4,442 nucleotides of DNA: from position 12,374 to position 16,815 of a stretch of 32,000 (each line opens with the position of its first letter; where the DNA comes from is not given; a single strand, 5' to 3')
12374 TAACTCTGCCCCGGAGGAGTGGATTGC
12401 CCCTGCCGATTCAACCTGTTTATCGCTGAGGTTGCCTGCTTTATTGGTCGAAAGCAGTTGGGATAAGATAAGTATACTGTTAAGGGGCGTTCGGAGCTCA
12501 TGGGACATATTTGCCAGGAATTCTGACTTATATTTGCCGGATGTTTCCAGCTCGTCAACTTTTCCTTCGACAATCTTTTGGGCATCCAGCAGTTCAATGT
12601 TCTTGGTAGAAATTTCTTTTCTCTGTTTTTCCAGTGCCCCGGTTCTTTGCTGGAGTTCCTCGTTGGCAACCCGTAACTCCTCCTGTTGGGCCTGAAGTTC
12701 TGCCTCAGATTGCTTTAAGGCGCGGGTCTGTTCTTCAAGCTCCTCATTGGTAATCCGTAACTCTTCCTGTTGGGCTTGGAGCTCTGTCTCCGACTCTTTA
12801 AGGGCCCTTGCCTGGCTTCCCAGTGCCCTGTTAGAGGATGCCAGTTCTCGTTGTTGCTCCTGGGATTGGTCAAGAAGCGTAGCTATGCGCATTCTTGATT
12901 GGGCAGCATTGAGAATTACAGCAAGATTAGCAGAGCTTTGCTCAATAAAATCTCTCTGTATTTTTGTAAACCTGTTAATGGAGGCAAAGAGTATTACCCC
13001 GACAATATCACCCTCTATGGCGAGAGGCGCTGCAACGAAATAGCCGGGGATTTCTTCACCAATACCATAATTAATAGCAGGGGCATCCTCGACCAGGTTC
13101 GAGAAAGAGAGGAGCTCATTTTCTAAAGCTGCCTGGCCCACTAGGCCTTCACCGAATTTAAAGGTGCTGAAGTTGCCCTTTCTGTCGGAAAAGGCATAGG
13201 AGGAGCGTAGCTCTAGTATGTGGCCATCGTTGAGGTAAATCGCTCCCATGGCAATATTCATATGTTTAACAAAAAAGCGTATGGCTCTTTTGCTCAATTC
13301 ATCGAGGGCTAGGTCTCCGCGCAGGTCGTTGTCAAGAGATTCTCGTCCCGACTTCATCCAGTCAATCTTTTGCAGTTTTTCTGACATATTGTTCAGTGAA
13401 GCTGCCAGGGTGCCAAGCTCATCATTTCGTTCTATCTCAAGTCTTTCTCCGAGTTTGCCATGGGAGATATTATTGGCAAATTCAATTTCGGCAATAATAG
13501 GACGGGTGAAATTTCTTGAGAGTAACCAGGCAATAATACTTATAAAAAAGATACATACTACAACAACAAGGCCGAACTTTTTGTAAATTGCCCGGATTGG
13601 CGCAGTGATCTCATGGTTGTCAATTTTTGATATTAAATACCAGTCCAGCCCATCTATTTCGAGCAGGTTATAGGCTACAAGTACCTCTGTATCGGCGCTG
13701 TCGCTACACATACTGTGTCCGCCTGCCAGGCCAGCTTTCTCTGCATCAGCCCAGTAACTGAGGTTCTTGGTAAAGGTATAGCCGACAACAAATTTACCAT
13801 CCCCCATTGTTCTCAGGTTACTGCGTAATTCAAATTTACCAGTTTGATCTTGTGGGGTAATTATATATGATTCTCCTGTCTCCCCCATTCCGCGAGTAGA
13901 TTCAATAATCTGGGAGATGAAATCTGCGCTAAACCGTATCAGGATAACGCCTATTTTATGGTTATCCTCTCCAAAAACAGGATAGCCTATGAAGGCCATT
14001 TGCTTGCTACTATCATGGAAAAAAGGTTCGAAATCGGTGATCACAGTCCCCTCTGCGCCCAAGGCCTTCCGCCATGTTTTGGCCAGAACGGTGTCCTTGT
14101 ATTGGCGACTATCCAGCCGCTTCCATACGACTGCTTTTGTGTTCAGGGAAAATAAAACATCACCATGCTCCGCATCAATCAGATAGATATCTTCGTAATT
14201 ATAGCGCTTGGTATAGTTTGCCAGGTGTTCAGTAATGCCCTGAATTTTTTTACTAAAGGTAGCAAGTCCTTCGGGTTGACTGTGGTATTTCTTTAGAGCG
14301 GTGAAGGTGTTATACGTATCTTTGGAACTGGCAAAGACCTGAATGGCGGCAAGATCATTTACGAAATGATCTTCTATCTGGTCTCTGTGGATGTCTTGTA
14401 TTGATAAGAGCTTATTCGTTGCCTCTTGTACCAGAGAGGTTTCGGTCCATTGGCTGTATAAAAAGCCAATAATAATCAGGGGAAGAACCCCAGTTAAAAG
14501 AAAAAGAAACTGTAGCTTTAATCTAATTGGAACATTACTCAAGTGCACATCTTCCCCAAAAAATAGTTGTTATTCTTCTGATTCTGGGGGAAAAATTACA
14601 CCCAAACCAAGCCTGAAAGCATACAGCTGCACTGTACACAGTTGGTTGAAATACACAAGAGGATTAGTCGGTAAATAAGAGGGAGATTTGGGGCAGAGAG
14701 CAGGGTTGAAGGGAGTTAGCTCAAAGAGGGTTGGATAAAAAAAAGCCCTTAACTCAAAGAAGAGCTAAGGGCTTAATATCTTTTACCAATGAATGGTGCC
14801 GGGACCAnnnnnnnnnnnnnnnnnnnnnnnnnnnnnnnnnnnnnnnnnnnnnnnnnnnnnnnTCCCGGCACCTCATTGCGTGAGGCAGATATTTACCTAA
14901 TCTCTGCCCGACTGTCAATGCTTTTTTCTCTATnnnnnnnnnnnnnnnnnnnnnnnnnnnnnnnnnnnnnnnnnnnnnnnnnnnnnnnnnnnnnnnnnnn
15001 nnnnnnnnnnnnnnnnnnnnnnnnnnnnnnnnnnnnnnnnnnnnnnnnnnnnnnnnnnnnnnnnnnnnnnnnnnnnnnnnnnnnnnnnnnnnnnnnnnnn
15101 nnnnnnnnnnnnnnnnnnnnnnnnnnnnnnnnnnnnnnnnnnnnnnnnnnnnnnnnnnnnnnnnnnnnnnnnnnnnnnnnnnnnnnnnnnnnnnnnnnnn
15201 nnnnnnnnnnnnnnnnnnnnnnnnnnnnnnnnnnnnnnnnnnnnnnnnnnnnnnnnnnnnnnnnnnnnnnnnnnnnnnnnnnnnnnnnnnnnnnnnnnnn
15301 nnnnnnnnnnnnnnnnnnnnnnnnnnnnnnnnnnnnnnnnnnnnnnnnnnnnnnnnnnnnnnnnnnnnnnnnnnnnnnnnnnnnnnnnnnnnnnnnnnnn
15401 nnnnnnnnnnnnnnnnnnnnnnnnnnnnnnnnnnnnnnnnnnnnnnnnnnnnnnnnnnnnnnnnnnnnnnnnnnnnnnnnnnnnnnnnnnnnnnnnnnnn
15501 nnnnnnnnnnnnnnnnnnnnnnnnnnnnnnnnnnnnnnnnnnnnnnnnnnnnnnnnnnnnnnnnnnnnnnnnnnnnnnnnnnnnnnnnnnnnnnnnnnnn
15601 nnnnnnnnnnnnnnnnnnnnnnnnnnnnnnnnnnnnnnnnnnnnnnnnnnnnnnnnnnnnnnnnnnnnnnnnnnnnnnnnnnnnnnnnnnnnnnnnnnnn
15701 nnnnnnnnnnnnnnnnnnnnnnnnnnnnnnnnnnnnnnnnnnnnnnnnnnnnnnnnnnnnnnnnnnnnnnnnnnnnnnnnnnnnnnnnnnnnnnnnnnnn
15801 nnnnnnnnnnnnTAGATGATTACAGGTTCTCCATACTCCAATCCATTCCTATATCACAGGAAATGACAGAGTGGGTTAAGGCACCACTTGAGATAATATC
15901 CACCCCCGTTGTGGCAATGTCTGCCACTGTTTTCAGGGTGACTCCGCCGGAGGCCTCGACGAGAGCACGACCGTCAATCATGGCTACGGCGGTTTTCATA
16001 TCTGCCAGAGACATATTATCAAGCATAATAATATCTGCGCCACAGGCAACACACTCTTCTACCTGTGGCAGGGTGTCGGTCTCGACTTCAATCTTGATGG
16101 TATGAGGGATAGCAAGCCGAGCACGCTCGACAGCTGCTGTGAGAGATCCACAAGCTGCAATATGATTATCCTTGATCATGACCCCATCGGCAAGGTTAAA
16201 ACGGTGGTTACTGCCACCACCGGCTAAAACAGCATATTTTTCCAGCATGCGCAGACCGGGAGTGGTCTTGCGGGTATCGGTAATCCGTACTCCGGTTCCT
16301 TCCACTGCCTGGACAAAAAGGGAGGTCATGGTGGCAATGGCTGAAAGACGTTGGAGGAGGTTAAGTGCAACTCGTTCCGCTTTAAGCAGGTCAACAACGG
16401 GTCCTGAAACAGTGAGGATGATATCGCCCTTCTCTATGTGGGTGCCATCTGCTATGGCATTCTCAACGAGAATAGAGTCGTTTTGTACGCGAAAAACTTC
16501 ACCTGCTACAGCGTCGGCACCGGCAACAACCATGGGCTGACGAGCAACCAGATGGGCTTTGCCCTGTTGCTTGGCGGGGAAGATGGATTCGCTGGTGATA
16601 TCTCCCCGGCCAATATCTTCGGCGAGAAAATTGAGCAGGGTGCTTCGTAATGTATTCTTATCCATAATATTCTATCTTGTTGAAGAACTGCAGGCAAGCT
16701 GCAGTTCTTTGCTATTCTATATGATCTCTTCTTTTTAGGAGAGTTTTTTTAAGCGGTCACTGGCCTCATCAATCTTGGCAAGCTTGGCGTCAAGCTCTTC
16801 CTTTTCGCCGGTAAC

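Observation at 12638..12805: Duplicated 28-aa '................' segment in the kinase coiled coil: candidate methylation/deamidation site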

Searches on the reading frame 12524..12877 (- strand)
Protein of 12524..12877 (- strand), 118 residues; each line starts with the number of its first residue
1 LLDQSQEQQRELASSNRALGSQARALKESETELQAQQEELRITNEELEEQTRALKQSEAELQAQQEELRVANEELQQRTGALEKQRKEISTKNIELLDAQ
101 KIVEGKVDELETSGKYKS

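Call 37: search_solved_structures(query=window:12524-12877:-, max_evalue=1, show_alignments=2)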
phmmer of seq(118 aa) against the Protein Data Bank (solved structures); distinct sequences matched with E-value up to 1: 5.
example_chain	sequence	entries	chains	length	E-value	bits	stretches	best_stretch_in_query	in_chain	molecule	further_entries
5vji_A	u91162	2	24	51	0.13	16.1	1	31-77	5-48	Circadian locomoter output cycles protein kaput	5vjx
1no4_A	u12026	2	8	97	0.3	15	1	33-92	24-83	HEAD MORPHOGENESIS PROTEIN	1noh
6msr_A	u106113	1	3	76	0.43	14.5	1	30-80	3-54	pRO-2.5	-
5c5b_B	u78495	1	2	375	0.47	14.4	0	19-65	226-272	DCC-interacting protein 13-beta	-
4h8s_A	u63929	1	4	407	0.57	14.1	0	19-65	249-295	DCC-interacting protein 13-beta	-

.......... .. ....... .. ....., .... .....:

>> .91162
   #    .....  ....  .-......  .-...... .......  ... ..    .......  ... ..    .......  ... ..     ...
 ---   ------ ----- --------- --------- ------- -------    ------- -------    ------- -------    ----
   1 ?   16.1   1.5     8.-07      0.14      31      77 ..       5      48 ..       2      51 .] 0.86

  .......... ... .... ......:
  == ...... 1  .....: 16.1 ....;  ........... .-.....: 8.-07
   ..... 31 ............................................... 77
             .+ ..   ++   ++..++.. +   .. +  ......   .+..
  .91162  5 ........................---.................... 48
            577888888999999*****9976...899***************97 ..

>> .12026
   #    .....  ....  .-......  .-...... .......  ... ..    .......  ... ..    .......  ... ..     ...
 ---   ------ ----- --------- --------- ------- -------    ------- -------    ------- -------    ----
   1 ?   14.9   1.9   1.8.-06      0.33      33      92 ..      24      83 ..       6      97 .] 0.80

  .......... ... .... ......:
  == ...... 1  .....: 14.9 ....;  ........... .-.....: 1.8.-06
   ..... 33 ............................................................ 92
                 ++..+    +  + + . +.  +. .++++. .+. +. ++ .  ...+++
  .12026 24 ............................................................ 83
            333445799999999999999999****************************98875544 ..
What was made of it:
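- Tried and rejected: No solved structure contains the motif; the best PDB E-value was 0.13 (call 37).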

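Call 69: search_protein_families(library=pfam, proteins=[window:12524-12877:-], max_evalue=10)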
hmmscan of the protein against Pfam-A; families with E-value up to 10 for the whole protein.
seq(118 aa): 32 families (the best 25 are shown)
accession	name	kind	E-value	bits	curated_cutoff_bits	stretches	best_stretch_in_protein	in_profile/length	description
PF03703.20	bPH_2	-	0.038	14.7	22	1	68-100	6-39/78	Bacterial PH domain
PF08614.16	ATG16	-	0.096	13.3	33.7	1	4-100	75-171/200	Autophagy protein 16 (ATG16)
PF13863.11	DUF4200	-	0.11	13.3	29.7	1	7-117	3-110/119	Domain of unknown function (DUF4200)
PF09177.16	STX6_10_61_N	-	0.22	12.5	29.4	1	17-90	22-96/99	Syntaxin 6/10/61, N-terminal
PF06005.17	ZapB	-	0.26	12.2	31.5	1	66-110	21-65/71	Cell division protein ZapB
PF05622.17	HOOK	-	0.37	9.9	35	1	7-111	269-374/514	HOOK protein coiled-coil region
PF20994.3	CENPU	-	0.55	10.3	27.8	1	11-92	82-159/200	CENPU protein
PF17675.6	APG6_N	-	0.56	11.1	45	1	3-92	33-124/132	Apg6 coiled-coil region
PF02601.20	Exonuc_VII_L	-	0.56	10.1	35.9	1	6-92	165-264/315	Exonuclease VII, large subunit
PF20186.3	DUF6549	-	0.69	10.3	27.4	1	6-77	3-73/167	Family of unknown function (DUF6549)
PF14235.11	DUF4337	-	0.72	10.4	27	1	15-92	37-113/161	Domain of unknown function (DUF4337)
PF12072.13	RNase_Y_N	-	0.72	9.7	32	2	53-112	72-131/201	RNase Y N-terminal region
PF01519.22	DUF16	-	0.83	10.6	40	1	23-87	33-97/104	Protein of unknown function DUF16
PF16034.10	JAKMIP_CC3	-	0.95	9.5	30.2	1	23-90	128-196/200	JAKMIP CC3 domain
PF03908.18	Sec20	-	0.98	9.8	27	1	39-98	9-69/92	Sec20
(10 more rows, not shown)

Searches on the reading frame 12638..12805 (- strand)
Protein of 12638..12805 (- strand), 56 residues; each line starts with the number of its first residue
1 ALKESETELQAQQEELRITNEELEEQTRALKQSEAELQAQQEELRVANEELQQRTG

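Call 14: find_homologous_proteins(query=window:12638-12805:-, max_evalue=0.001)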
Query seq(56 aa) (56 aa): 2 proteins with E <= 0.001 among 12 candidates.
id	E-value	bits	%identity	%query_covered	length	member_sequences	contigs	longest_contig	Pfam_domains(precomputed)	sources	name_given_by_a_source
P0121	2.2e-7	48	77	79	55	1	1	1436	-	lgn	-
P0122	4.0e-4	38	79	59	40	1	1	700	-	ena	-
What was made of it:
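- Tried and rejected: A word-indexed homologue search with the 56-aa motif alone returned only 2 fragments and wasted one capped search (call 14).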

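Call 21: find_related_loci(query=A1, collection=genome_contigs, flank=10000)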
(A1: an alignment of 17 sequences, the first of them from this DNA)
Query A1 (56 aa) in genome_contigs; peptide patterns used: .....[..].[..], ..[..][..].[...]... (x = any residue, [..] = any of these).
600 stretches matched a pattern (row limit reached: there are more); 407 encode a relative of the query (tblastn E <= 1e-3); the best 80 are kept; 80 distinct loci.
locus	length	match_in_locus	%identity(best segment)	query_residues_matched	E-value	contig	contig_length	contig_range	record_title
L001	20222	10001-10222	85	1-55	2e-23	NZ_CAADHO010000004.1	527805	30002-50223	Desulfoluna butyratoxydans isolate Desulfoluna butyratoxydans MSL71, whole genome shotgun sequence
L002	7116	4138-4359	84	1-55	8e-23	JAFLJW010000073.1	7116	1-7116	MAG: Pseudodesulfovibrio sp. isolate MC-09 c_000000445751_1, whole genome shotgun sequence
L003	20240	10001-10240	83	1-55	2e-21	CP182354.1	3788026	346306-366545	MAG: Desulfovibrio sp. isolate PCE-4 chromosome, complete genome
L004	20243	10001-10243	80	1-55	4e-21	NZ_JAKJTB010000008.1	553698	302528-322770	Vibrio kasasachensis strain JAMM1812 JAMM1812_scaffold_0, whole genome shotgun sequence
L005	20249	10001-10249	80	1-55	7e-21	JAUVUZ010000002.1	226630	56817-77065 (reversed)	MAG: Alphaproteobacteria bacterium isolate CSMAG_1151 CSMAG_1151_k127_1771089_length_226630_cov_40.9055, whole genome sh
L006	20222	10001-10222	78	1-55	1e-20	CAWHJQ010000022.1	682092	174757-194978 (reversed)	MAG: uncultured delta proteobacterium isolate MFD01721.bin.2.181 genome assembly, contig: contig_7244, whole genome shot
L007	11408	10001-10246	84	1-54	5e-20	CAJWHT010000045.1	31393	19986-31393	MAG TPA_asm: uncultured Desulfobacteraceae bacterium isolate ERR599032_bin.108_MetaBAT_v2.12.1_MAG genome assembly, cont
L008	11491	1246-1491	78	1-55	8e-20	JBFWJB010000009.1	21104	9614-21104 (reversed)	MAG: Rhodospirillaceae bacterium isolate CA_2019_NHSR_119 NODE_5653_length_21104_cov_3.565715_NHSR, whole genome shotgun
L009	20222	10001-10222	80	2-55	7e-20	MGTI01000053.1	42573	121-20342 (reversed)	MAG: Desulfobacterales bacterium GWB2_56_26 gwb2_scaffold_1736, whole genome shotgun sequence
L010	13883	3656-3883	78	1-55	2e-19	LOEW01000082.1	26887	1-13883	MAG: Desulfosporosinus sp. BRH_c37 BRHa_1002036, whole genome shotgun sequence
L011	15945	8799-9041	78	1-55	1e-19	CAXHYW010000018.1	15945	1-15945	MAG TPA_asm: uncultured Desulfobacteraceae bacterium isolate SRR13485161_binner123_1 genome assembly, contig: ERZ1421221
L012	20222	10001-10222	76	1-55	2e-19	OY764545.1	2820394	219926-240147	MAG: Rhodospirillaceae bacterium isolate beb2b421-6d21-4c89-bdf5-81a05d3e7e62 genome assembly, chromosome: 1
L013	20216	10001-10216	75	1-55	2e-19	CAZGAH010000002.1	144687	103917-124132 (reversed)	MAG TPA_asm: uncultured Desulfovibrionaceae bacterium isolate binchicken_co113_251 genome assembly, contig: NODE_86_leng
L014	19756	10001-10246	75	1-55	3e-19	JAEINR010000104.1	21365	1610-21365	MAG: Desulfobacterium sp. isolate MAG9 NODE_1648_length_21365_cov_10.015596, whole genome shotgun sequence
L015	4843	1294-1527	84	2-51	4e-19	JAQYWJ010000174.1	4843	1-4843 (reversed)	MAG: Desulfobacter sp. isolate Glu_egg_str_bin67 NODE_14132_length_4843_cov_32.259542, whole genome shotgun sequence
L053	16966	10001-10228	78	2-55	2e-14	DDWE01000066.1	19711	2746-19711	MAG TPA_asm: Desulfuromonadaceae bacterium UBA2294 UBA2294_contig_9499, whole genome shotgun sequence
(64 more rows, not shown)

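Call 24: search_protein_representatives(protein=window:12638-12805:-)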
Query: 56 residues. Proteins with E-value up to 0.001 (for the whole library): 374; up to 1e-10: 31; up to 1e-30: 0. The best 150 are listed.
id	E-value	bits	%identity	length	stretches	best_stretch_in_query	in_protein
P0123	7.2e-27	106.0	66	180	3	2-55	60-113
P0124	5.9e-22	90.9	65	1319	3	1-55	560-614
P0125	4.6e-21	88.2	66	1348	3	1-50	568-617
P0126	7.7e-20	84.4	63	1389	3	1-55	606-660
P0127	2.5e-18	79.8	64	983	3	1-55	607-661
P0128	7.0e-18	78.4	62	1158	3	1-55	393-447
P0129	7.5e-18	78.3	73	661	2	1-55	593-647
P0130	8.7e-18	78.1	62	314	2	6-54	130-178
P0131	2.5e-16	73.6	71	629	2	2-53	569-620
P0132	6.9e-16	72.3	59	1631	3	2-55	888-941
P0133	3.2e-15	70.3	69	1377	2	5-55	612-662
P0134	1.2e-14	68.5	59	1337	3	1-55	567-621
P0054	1.3e-14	68.4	66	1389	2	8-55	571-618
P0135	1.4e-14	68.3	66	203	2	9-55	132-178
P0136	2.1e-14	67.8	59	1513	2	5-55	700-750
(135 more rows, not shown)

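Call 47: find_homologous_proteins(query=L053:13210-16167:+, max_evalue=1e-10)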
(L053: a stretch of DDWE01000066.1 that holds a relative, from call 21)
Query L053:13210-16167:+ (986 aa): 8000 proteins with E <= 1e-10 among 8000 candidates; the best 120 are listed.
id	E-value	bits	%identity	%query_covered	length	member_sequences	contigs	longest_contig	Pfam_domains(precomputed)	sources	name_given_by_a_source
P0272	0.0e+0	2198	100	100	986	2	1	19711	PF13596.13,PF08447.19,PF13426.14,PF03705.21,PF01339.23,PF08448.17,PF00989.32,PF01739.25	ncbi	-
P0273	0.0e+0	1917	88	100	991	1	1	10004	PF13596.13,PF08447.19,PF13426.14,PF03705.21,PF01339.23,PF08448.17,PF00989.32,PF01739.25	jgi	-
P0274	0.0e+0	1728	80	100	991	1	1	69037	PF13596.13,PF13426.14,PF03705.21,PF01339.23,PF08448.17,PF00989.32,PF01739.25,PF10473.15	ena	-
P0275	0.0e+0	1703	78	100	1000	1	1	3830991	PF13596.13,PF08447.19,PF13426.14,PF03705.21,PF01339.23,PF28016.1,PF08448.17,PF00989.32,PF01739.25,PF10473.15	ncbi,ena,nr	nr:chemotaxis protein CheB [uncultured Desulfuromonas sp.]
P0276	0.0e+0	1702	80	99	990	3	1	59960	PF13596.13,PF08447.19,PF13426.14,PF03705.21,PF01339.23,PF08448.17,PF00989.32,PF01739.25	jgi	jgi:two-component system CheB/CheR fusion protein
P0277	0.0e+0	1650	76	100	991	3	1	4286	PF13596.13,PF08447.19,PF13426.14,PF13188.14,PF03705.21,PF01339.23,PF08448.17,PF00989.32,PF01739.25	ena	-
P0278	0.0e+0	1590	74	99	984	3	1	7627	PF13596.13,PF13426.14,PF03705.21,PF01339.23,PF08448.17,PF00989.32,PF01739.25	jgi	-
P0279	0.0e+0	1581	74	99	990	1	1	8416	PF13596.13,PF13426.14,PF03705.21,PF01339.23,PF28016.1,PF08448.17,PF00989.32,PF01739.25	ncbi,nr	ncbi:MAG: PAS domain-containing protein [Desulfuromonadaceae bacterium]|nr:PAS domain-containing pro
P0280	0.0e+0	1541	74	98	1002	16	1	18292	PF13596.13,PF13426.14,PF03705.21,PF01339.23,PF08448.17,PF00989.32,PF01739.25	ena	-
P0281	0.0e+0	1446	80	82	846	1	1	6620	PF13596.13,PF03705.21,PF01339.23,PF28016.1,PF01739.25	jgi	jgi:two-component system CheB/CheR fusion protein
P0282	0.0e+0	1421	67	99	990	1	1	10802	PF13596.13,PF13426.14,PF03705.21,PF01339.23,PF28016.1,PF08448.17,PF00989.32,PF01739.25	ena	-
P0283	0.0e+0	1417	67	99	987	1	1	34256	PF13596.13,PF13426.14,PF03705.21,PF01339.23,PF28016.1,PF08448.17,PF00989.32,PF01739.25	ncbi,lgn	-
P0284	0.0e+0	1402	66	99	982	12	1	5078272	PF13596.13,PF13426.14,PF13188.14,PF03705.21,PF01339.23,PF08448.17,PF00989.32,PF01739.25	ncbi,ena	-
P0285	0.0e+0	1394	65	99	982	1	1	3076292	PF13596.13,PF13426.14,PF13188.14,PF03705.21,PF28256.1,PF01339.23,PF08448.17,PF00989.32,PF01739.25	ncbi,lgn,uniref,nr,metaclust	ncbi:chemotaxis protein CheB [Pelobacter seleniigenes]|uniref:chemotaxis protein CheB n=1 Tax=Peloba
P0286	0.0e+0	1384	66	99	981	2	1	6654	PF13596.13,PF08447.19,PF13426.14,PF13188.14,PF08614.17,PF03705.21,PF01339.23,PF08448.17,PF00989.32,PF01739.25,PF10473.15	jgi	jgi:two-component system CheB/CheR fusion protein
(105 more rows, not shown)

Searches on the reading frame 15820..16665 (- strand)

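Call 5: search_protein_families(library=pfam, proteins=[window:15820-16665:-], max_evalue=0.001)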
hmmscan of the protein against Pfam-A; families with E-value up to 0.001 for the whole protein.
window:15820-16665:- (281 aa): 2 families
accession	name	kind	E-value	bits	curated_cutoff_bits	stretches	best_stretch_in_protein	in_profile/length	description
PF01729.25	QRPTase_C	-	3e-64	216.3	23.1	1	110-275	1-169/169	Quinolinate phosphoribosyl transferase, C-terminal domain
PF02749.22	QRPTase_N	-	3.9e-22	78.7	27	1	22-108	1-82/82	Quinolinate phosphoribosyl transferase, N-terminal domain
